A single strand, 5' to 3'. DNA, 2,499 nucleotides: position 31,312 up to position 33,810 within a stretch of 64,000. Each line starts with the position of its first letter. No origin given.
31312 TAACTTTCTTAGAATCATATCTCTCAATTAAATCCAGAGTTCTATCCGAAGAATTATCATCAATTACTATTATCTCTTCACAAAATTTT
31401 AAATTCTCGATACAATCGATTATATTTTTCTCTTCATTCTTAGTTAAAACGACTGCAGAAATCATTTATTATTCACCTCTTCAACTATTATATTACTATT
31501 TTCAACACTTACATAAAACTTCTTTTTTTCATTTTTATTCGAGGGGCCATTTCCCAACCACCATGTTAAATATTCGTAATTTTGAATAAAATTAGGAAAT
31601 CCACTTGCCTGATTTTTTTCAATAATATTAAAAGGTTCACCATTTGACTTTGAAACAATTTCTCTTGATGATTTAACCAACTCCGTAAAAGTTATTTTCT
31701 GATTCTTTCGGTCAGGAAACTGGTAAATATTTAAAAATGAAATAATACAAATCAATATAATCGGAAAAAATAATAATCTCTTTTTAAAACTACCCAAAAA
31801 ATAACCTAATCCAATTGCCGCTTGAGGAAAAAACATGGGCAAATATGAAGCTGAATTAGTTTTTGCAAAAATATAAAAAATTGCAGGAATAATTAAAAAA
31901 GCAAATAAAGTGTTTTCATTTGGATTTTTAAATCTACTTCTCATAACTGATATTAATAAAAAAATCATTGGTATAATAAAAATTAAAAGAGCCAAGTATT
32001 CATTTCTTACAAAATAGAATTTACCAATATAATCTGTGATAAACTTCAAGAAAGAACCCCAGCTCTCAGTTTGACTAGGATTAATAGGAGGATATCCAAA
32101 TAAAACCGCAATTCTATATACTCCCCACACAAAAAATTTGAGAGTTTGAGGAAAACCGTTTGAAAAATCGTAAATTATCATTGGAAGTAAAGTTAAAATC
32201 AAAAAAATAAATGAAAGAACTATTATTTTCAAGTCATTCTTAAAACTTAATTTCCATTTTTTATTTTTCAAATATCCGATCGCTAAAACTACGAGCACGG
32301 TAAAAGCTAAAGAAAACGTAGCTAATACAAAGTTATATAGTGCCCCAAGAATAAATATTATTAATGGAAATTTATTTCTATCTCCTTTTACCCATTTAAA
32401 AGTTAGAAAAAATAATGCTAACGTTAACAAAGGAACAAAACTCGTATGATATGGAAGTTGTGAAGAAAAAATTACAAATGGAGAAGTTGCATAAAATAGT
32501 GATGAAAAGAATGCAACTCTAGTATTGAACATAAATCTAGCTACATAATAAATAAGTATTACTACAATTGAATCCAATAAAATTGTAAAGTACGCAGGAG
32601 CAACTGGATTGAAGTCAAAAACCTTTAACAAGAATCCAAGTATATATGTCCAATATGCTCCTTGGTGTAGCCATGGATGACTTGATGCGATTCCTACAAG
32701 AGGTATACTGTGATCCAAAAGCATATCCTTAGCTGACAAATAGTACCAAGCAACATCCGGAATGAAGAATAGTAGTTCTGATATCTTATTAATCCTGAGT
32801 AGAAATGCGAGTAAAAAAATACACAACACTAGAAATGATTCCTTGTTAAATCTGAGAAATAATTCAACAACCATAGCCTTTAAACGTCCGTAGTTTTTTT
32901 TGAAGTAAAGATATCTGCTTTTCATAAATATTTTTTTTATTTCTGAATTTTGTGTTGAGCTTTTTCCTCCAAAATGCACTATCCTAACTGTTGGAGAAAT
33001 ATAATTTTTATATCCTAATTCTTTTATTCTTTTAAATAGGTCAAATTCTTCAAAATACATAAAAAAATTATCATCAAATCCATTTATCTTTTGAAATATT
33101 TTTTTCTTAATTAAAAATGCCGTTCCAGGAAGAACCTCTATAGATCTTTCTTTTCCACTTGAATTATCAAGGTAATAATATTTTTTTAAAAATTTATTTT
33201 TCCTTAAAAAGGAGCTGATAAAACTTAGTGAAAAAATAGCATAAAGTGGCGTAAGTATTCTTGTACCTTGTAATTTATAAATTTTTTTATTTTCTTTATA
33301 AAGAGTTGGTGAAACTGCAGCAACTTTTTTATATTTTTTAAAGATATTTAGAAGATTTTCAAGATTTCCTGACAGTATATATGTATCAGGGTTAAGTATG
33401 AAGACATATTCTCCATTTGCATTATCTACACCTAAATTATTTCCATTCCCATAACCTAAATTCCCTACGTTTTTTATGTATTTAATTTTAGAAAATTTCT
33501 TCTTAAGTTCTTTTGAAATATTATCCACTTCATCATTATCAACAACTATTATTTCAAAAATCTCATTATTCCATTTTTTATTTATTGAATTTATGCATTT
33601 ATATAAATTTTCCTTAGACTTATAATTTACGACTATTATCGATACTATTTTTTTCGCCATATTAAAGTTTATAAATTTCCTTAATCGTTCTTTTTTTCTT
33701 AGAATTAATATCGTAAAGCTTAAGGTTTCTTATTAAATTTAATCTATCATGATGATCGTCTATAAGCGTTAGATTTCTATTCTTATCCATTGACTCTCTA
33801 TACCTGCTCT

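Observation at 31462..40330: Two giant GT2-polytopic membrane fusion proteins (732 and 845 aa) suggesting synthase-type processive or coupled glycosyl transfer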

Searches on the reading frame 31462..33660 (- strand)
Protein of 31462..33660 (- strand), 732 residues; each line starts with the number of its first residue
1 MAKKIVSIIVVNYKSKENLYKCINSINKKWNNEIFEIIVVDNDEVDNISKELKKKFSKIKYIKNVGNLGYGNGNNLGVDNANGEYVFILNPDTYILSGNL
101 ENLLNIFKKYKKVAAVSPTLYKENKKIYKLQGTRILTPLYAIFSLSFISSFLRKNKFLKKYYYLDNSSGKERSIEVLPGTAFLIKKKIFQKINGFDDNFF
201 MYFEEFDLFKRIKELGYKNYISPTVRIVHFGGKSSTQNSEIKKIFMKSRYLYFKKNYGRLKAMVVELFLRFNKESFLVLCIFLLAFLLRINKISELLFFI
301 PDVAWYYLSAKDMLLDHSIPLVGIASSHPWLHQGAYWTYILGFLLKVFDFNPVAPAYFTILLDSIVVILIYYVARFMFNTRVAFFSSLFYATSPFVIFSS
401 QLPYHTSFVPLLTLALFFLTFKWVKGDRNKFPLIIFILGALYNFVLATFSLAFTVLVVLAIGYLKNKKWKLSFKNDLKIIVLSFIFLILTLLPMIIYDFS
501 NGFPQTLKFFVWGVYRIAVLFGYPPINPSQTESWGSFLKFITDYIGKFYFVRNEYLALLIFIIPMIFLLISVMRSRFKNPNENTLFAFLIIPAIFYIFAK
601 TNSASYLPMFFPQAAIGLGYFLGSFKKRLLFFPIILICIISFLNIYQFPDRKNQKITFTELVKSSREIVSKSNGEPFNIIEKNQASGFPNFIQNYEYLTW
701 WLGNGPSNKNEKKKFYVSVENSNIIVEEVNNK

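Call 4: search_protein_families(library=pfam, proteins=[window:31462-33660:-], max_evalue=0.01)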
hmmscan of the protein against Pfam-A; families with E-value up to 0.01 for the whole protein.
window:31462-33660:- (732 aa): 5 families
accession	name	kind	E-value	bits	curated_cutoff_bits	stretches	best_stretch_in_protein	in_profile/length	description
PF00535.33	Glycos_transf_2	-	7.6e-23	81.7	23.3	1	7-191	1-166/168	Glycosyl transferase family 2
PF10111.15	Glyco_tranf_2_2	-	6.2e-11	42.7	27.3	1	8-226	2-212/276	Glycosyltransferase like family 2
PF13231.12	PMT_2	-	1.5e-08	35.4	26.1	1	338-489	7-153/160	Dolichyl-phosphate-mannose-protein mannosyltransferase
PF13641.12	Glyco_tranf_2_3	-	7.1e-06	26.6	27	1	6-235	3-217/230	Glycosyltransferase like family 2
PF02709.20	Glyco_transf_7C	-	0.00058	19.9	23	1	177-219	19-62/78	N-terminal domain of galactosyltransferase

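Call 5: search_protein_families(library=ncbifam, proteins=[window:31462-33660:-], max_evalue=0.01)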
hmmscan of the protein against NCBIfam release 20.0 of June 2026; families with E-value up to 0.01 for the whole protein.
window:31462-33660:- (732 aa): 13 families
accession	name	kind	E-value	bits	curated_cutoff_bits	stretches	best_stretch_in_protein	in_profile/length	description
NF050050.1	ProtGlycPglI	equivalog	2.1e-12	47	500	1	5-114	3-116/306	GalNAc(5)-diNAcBac-PP-undecaprenol beta-1,3-glucosyltransferase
TIGR04283.1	glyco_like_mftF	equivalog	1.8e-11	44.1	182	1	6-115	1-105/221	TIGR04283 family arsenosugar biosynthesis glycosyltransferase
TIGR03965.1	mycofact_glyco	equivalog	1.7e-09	37.1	280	1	6-120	76-191/467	mycofactocin biosynthesis glycosyltransferase MftF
NF007482.0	PRK10073.1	equivalog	2e-09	36.9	423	1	3-109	5-112/334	glycosyltransferase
TIGR01556.1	rhamnosyltran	subfamily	2.4e-09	36.8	200.55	1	26-300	13-275/281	rhamnosyltransferase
NF038299.1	EPS_HpsN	equivalog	8.1e-09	34.9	425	1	5-236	2-227/317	hormogonium polysaccharide biosynthesis glycosyltransferase HpsN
NF047683.1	TeichurnBiosyTuaG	equivalog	6e-08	32.6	400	1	3-112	5-116/252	teichuronic acid biosynthesis protein TuaG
TIGR03937.1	PgaC_IcaA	equivalog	1.2e-07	31.1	422.3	1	4-117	45-160/407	poly-beta-1,6-N-acetyl-D-glucosamine synthase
NF041875.1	EPS_EpsD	equivalog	3.5e-07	30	370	1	6-113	1-110/325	exopolysaccharide biosynthesis glycosyltransferase EpsD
NF050113.1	gal_furan_GlfT1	equivalog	1.7e-05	24.3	330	1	8-122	3-119/290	galactofuranosyltransferase GlfT1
NF053739.1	GlytfEpsEBac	equivalog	4e-05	22.7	450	1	6-124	3-124/265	glycosyltransferase EpsE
NF038302.1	EPS_HpsE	equivalog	0.00025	20.1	300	1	7-119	4-123/307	hormogonium polysaccharide biosynthesis glycosyltransferase HpsE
NF041394.1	GtaseAglG_Halo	equivalog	0.0011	18.3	440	1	6-115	3-115/304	glucosyl-dolichyl phosphate glucuronosyltransferase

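Call 6: search_solved_structures(query=window:31462-33660:-, max_evalue=1)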
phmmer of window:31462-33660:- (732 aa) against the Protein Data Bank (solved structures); distinct sequences matched with E-value up to 1: 10.
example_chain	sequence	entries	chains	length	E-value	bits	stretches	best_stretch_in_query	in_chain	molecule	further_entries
6p61_A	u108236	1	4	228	1e-07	34.3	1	5-111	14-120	Glycosyltransferase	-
3bcv_A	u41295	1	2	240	8.9e-07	31.2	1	6-112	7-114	Putative glycosyltransferase protein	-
2z87_A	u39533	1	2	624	7.7e-05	24.8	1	5-119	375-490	Chondroitin synthase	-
2z86_A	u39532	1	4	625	7.7e-05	24.8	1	5-119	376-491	Chondroitin synthase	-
5hea_A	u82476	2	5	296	9.2e-05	24.5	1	4-106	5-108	Putative glycosyltransferase (GalT1)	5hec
8vh7_A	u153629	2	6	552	0.00014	23.9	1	2-117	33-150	Heparosan synthase B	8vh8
8viw_A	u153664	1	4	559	0.00015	23.9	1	2-117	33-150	Heparosan synthase B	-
5tze_C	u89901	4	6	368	0.00065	21.7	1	7-102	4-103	Glycosyl transferase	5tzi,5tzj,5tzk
9jma_A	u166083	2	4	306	0.0079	18.1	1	5-107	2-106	GalNAc(5)-diNAcBac-PP-undecaprenol beta-1,3-glucosyltransferase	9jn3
2b2f_A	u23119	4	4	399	0.22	13.3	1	450-520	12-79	ammonium transporter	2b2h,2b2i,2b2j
